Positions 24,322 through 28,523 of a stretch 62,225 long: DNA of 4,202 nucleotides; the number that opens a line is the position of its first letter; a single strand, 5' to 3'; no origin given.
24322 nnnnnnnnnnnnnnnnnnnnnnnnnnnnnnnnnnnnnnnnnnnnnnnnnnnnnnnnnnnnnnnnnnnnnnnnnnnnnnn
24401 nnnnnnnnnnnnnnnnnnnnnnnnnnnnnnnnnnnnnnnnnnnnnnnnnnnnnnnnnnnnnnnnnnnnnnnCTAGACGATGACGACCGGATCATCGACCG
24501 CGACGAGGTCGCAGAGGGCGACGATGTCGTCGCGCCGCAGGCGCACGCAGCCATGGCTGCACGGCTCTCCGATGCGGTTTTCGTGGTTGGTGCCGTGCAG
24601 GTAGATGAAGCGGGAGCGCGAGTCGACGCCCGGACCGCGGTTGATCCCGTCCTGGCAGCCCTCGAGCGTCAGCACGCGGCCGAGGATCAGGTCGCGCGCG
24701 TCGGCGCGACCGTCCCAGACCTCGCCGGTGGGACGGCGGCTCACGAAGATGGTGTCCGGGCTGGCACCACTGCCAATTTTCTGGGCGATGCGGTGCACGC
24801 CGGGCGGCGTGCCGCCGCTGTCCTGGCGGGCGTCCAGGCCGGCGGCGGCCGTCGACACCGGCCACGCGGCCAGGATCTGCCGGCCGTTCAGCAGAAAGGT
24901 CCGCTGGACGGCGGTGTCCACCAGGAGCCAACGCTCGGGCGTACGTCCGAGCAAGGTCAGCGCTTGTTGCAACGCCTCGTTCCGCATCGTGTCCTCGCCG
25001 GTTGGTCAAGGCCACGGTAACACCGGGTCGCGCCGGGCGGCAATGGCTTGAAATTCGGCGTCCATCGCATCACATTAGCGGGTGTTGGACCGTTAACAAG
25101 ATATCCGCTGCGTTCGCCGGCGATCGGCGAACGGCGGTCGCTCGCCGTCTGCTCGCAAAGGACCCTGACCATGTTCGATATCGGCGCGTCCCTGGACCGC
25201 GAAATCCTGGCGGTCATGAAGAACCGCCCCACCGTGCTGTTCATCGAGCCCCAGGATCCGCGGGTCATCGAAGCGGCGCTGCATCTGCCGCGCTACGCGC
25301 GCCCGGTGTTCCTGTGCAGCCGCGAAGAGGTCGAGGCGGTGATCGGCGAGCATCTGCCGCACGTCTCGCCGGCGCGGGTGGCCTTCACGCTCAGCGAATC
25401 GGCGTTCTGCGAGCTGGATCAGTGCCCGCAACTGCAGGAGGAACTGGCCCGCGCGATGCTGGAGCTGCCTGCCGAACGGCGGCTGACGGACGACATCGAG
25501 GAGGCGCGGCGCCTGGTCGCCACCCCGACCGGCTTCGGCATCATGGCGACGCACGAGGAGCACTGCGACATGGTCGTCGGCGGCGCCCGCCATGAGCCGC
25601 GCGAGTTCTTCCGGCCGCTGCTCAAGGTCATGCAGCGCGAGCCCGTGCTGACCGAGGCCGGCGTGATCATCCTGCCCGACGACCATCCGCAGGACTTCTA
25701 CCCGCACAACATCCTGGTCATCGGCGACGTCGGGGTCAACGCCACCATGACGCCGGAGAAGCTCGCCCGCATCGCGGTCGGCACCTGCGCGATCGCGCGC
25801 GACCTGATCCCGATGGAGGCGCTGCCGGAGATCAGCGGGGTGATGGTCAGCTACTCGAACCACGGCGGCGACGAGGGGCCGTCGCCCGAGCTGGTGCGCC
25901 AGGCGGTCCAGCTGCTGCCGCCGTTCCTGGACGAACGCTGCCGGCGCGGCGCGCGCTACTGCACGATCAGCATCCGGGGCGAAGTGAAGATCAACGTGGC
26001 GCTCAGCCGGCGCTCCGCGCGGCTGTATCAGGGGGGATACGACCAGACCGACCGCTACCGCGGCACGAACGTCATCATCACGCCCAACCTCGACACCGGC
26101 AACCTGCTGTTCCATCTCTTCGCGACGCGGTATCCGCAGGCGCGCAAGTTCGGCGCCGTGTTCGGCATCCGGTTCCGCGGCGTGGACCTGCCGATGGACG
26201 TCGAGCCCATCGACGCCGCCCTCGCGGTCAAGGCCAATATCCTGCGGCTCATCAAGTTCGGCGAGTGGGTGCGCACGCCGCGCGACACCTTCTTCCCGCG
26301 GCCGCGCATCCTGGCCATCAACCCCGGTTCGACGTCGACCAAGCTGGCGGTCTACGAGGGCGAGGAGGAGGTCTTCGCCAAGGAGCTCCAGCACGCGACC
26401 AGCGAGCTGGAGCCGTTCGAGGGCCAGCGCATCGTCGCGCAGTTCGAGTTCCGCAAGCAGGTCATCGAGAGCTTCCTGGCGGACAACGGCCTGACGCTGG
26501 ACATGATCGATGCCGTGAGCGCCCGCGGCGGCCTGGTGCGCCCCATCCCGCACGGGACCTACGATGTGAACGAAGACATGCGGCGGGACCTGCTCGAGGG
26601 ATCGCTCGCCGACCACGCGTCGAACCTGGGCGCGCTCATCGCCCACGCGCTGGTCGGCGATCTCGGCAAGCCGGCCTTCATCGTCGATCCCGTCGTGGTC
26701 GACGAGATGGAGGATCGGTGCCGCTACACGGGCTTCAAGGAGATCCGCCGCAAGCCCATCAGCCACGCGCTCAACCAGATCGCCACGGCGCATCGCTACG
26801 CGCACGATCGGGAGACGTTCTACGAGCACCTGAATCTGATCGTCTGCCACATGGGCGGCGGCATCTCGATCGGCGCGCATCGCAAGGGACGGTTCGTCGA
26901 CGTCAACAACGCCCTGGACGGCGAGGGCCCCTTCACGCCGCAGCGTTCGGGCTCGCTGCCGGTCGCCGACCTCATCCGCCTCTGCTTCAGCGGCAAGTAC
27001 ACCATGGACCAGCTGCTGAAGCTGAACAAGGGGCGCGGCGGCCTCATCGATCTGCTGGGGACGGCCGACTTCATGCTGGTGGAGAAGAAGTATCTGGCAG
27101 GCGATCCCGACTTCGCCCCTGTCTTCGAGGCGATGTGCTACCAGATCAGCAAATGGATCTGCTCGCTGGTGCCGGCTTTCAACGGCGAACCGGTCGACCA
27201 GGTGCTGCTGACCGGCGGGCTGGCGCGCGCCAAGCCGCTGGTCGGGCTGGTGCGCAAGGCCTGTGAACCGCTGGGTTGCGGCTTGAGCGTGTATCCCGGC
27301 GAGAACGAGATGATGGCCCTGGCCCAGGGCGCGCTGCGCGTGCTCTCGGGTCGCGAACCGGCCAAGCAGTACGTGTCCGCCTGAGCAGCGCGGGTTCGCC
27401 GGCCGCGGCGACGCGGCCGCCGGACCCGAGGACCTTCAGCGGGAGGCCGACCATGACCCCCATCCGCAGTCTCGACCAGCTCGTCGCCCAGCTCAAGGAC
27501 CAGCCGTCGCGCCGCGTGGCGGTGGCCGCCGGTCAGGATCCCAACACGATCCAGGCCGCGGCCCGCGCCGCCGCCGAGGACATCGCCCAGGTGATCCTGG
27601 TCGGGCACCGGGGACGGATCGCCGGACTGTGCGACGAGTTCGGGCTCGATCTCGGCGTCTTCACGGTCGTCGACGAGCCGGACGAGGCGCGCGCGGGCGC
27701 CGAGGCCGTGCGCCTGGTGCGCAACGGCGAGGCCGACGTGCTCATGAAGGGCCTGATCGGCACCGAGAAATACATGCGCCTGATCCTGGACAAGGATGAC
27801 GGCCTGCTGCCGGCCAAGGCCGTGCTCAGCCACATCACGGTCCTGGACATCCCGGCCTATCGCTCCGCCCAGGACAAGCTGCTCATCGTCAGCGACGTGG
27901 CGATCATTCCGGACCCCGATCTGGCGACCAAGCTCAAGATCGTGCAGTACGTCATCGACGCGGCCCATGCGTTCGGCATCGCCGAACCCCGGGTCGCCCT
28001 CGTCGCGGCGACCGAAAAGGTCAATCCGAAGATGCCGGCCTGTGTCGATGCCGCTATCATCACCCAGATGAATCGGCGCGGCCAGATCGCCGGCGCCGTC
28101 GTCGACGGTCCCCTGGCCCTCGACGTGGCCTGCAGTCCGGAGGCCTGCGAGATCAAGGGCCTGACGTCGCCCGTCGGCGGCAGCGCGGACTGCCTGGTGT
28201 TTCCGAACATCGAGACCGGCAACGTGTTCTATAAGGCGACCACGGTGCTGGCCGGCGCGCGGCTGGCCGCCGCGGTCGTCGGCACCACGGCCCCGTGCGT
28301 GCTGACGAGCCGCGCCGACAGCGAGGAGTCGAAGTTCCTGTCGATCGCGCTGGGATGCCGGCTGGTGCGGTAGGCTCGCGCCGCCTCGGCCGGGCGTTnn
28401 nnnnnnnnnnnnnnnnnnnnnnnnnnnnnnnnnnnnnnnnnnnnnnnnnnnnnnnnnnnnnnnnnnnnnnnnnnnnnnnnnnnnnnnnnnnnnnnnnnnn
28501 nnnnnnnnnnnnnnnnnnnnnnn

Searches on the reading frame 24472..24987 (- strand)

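Call 36: search_protein_families(library=pfam, proteins=[window:24472-24987:-], max_evalue=0.001)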
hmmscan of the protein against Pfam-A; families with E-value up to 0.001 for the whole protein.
window:24472-24987:- (171 aa): 1 family
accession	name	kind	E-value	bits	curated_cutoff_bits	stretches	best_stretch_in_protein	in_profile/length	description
PF03734.19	YkuD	-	1.2e-19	71.7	23.4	1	19-170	2-146/146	L,D-transpeptidase catalytic domain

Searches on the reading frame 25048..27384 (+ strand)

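Call 37: search_protein_families(library=pfam, proteins=[window:25048-27384:+], max_evalue=0.001)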
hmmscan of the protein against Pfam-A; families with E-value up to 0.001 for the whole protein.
window:25048-27384:+ (778 aa): 2 families
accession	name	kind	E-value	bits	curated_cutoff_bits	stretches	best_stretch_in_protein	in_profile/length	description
PF01515.24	PTA_PTB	-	1.2e-17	64.7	24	1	58-369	12-289/319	Phosphate acetyl/butaryl transferase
PF00871.23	Acetate_kinase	-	3.1e-12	46.3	22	1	591-727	196-334/392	Acetokinase family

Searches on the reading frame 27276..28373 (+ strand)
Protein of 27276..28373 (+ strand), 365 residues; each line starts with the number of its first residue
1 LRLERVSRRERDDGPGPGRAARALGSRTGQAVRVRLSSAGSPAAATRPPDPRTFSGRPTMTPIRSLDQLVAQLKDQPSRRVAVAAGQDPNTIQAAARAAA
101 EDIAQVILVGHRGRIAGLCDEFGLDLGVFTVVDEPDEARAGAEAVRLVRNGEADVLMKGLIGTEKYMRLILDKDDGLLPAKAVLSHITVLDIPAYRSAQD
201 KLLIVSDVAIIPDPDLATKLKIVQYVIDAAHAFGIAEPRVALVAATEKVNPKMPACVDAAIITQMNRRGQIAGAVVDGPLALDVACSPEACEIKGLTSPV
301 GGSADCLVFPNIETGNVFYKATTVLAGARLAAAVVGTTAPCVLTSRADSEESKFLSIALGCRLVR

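Call 37: search_protein_families(library=pfam, proteins=[window:27276-28373:+], max_evalue=0.001)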
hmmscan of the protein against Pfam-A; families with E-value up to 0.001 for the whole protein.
window:27276-28373:+ (365 aa): 1 family
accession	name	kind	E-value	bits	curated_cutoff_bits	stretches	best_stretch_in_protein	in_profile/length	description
PF01515.24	PTA_PTB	-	4.8e-47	161.3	24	2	144-359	108-317/319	Phosphate acetyl/butaryl transferase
